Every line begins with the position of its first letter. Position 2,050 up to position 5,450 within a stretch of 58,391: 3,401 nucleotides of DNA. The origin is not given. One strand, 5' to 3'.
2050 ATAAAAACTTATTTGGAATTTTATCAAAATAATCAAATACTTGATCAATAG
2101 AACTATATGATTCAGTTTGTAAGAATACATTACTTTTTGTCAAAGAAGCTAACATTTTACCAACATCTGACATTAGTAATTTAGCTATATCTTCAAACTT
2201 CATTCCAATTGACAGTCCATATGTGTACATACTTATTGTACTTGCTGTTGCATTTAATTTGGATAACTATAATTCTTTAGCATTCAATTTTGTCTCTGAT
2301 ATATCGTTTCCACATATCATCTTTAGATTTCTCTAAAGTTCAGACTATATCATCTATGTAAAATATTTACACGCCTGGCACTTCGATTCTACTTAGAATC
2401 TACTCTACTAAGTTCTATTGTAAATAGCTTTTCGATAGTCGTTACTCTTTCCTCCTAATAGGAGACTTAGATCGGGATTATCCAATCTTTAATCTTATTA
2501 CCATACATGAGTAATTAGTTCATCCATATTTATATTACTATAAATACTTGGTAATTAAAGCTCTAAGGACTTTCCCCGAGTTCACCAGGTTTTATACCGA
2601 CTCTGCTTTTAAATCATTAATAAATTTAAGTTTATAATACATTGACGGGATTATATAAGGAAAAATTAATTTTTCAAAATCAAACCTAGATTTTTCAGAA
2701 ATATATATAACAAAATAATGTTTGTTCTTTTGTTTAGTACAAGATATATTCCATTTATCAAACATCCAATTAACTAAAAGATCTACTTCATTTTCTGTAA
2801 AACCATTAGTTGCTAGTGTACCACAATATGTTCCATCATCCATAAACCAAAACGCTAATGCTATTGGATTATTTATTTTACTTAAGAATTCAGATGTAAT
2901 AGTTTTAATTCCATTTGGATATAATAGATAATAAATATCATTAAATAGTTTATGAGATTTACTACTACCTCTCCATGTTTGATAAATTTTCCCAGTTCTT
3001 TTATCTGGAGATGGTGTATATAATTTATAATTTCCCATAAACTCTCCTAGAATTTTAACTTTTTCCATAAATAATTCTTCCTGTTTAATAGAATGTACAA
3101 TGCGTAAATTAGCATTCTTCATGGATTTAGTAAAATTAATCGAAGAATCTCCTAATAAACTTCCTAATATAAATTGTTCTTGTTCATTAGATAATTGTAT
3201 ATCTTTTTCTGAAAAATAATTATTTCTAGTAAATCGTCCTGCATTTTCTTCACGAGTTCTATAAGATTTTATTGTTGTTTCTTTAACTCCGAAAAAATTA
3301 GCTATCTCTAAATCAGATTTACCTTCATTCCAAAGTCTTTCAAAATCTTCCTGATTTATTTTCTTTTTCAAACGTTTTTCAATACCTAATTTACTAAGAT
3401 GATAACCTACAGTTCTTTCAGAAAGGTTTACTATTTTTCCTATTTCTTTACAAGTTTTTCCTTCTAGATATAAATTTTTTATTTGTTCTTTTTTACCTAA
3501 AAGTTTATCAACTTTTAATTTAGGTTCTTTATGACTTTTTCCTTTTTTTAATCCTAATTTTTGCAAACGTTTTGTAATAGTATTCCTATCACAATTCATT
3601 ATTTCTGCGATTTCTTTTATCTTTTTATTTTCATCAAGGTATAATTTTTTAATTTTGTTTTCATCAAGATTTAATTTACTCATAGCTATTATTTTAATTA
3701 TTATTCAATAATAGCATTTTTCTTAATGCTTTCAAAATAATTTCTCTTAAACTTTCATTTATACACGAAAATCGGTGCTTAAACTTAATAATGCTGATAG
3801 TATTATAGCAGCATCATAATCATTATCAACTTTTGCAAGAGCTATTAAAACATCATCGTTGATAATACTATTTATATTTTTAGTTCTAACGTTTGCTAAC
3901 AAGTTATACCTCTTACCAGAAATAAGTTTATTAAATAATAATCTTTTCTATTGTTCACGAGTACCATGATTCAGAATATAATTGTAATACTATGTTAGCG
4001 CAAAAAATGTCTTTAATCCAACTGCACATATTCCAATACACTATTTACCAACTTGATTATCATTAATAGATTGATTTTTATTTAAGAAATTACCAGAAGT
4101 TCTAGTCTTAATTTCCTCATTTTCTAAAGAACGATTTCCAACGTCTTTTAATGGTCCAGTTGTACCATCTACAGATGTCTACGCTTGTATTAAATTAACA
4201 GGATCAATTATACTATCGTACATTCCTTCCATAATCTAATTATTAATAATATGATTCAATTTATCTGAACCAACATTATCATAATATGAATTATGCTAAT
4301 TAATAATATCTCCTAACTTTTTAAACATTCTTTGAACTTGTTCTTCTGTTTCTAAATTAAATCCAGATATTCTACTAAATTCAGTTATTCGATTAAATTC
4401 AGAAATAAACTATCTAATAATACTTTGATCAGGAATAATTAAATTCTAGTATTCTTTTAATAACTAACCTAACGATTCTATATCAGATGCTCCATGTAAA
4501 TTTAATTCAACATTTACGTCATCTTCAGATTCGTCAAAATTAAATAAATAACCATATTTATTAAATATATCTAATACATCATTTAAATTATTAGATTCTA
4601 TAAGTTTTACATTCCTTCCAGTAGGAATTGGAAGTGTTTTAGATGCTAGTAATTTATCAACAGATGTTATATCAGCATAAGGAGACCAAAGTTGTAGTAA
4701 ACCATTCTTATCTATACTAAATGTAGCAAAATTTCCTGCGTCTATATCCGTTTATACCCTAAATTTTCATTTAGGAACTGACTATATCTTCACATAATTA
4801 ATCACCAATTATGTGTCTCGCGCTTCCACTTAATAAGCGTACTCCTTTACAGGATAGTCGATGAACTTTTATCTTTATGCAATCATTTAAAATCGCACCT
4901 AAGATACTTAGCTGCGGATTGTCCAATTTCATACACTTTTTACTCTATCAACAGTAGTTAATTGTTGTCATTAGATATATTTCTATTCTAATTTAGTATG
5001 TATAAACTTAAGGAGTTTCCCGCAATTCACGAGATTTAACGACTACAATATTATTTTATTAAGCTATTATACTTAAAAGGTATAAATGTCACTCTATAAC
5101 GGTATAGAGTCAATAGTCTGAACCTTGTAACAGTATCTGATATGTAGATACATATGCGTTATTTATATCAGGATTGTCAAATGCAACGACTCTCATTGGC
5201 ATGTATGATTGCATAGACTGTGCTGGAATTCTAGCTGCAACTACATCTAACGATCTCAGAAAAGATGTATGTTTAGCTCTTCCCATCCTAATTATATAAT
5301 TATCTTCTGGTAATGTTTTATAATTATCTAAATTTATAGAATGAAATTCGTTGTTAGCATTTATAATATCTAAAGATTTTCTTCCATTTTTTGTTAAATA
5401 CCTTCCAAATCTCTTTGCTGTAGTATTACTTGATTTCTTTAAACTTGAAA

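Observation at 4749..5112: An intron splits the candidate catalytic DxDxD motif of the giant RNA-polymerase-like protein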

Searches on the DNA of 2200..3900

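Call 16: search_rna_families(source=window, start=2200, end=3900, threshold=evalue, max_evalue=1, show_alignments=1)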
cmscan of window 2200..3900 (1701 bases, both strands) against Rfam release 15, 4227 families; matches with E-value up to 1: 0.
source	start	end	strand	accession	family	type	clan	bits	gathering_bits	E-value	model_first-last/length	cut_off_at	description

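Call 89: search_rna_families(source=window, start=2270, end=2640, threshold=evalue, max_evalue=1)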
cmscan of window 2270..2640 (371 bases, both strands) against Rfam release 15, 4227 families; matches with E-value up to 1: 1.
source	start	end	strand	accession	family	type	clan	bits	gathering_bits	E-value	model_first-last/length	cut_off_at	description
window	2321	2621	-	RF00028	Intron_gpI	Intron;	-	37.5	50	3.3e-08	1-253/253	no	Group I catalytic intron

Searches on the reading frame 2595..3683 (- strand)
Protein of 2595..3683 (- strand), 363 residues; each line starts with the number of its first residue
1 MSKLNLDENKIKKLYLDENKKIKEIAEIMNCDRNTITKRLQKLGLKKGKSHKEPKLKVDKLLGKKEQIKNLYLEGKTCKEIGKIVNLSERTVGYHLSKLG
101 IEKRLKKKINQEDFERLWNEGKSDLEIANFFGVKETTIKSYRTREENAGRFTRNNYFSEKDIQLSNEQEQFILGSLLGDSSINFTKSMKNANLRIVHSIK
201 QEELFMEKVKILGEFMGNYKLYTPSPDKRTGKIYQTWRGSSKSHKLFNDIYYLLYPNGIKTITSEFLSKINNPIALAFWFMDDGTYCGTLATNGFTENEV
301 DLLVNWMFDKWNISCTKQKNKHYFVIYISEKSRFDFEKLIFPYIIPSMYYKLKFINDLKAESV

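Call 74: search_protein_families(library=phrogs, max_evalue=0.001, proteins=[window:2595-3683:-])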
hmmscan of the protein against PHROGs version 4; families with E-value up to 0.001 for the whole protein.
seq(363 aa): 22 families
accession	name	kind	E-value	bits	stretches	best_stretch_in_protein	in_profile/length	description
phrog_8446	-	DNA, RNA and nucleotide metabolism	1.4e-14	55.3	1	6-239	15-118/211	HNH endonuclease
phrog_11023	-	DNA, RNA and nucleotide metabolism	1.4e-12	48.7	1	163-353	2-181/185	homing endonuclease with LAGLIDADG motif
phrog_7545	-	DNA, RNA and nucleotide metabolism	4.9e-12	47.3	1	7-53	6-51/160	HNH endonuclease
phrog_323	-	transcription regulation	6.5e-12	46.6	1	7-149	101-250/319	transcriptional regulator, D5-like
phrog_4151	-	DNA, RNA and nucleotide metabolism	1.5e-11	45.4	0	9-42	11-43/154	DNA binding protein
phrog_9759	-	DNA, RNA and nucleotide metabolism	1.9e-11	45.4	1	117-322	14-204/242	DNA binding protein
phrog_3855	-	DNA, RNA and nucleotide metabolism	3.2e-11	44.6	0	104-153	63-111/115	HTH DNA binding protein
phrog_12058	-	unknown function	8.3e-11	41.9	1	5-195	482-665/768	-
phrog_664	-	DNA, RNA and nucleotide metabolism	2e-09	38.6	1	66-147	43-126/210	DNA binding protein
phrog_4494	-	unknown function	1.4e-07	33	0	117-155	14-52/109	-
phrog_4538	-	unknown function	4.3e-07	30.1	1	63-131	356-426/447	-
phrog_4645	-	DNA, RNA and nucleotide metabolism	1e-06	29.2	1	18-114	4-101/308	endonuclease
phrog_1889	-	head and packaging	1.1e-06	29.4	0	8-38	9-41/276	terminase small subunit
phrog_125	-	DNA, RNA and nucleotide metabolism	1.6e-06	28.9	0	45-112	147-216/254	DNA invertase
phrog_3282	-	transcription regulation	1.7e-06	29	0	23-48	66-91/158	sigma factor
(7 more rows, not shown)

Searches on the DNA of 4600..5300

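Call 6: search_rna_families(source=window, start=4600, end=5300, threshold=evalue, max_evalue=10, show_alignments=2)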
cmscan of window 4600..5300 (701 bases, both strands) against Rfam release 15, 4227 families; matches with E-value up to 10: 4.
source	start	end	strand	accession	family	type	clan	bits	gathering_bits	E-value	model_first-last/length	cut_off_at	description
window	4758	5116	-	RF00028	Intron_gpI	Intron;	-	80.1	50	1.1e-20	1-253/253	no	Group I catalytic intron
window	4963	5057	-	RF01463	rli27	Gene; sRNA;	-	24.3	55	5.3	1-99/99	no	Listeria sRNA rli27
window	4624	4769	+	RF00635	HAR1A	Gene; lncRNA;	-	20.3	40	8.1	1-118/118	no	Highly accelerated region 1A/1B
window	4687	4749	-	RF00788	mir-287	Gene; miRNA;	-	16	80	2.1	1-73/73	no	mir-287 microRNA precursor family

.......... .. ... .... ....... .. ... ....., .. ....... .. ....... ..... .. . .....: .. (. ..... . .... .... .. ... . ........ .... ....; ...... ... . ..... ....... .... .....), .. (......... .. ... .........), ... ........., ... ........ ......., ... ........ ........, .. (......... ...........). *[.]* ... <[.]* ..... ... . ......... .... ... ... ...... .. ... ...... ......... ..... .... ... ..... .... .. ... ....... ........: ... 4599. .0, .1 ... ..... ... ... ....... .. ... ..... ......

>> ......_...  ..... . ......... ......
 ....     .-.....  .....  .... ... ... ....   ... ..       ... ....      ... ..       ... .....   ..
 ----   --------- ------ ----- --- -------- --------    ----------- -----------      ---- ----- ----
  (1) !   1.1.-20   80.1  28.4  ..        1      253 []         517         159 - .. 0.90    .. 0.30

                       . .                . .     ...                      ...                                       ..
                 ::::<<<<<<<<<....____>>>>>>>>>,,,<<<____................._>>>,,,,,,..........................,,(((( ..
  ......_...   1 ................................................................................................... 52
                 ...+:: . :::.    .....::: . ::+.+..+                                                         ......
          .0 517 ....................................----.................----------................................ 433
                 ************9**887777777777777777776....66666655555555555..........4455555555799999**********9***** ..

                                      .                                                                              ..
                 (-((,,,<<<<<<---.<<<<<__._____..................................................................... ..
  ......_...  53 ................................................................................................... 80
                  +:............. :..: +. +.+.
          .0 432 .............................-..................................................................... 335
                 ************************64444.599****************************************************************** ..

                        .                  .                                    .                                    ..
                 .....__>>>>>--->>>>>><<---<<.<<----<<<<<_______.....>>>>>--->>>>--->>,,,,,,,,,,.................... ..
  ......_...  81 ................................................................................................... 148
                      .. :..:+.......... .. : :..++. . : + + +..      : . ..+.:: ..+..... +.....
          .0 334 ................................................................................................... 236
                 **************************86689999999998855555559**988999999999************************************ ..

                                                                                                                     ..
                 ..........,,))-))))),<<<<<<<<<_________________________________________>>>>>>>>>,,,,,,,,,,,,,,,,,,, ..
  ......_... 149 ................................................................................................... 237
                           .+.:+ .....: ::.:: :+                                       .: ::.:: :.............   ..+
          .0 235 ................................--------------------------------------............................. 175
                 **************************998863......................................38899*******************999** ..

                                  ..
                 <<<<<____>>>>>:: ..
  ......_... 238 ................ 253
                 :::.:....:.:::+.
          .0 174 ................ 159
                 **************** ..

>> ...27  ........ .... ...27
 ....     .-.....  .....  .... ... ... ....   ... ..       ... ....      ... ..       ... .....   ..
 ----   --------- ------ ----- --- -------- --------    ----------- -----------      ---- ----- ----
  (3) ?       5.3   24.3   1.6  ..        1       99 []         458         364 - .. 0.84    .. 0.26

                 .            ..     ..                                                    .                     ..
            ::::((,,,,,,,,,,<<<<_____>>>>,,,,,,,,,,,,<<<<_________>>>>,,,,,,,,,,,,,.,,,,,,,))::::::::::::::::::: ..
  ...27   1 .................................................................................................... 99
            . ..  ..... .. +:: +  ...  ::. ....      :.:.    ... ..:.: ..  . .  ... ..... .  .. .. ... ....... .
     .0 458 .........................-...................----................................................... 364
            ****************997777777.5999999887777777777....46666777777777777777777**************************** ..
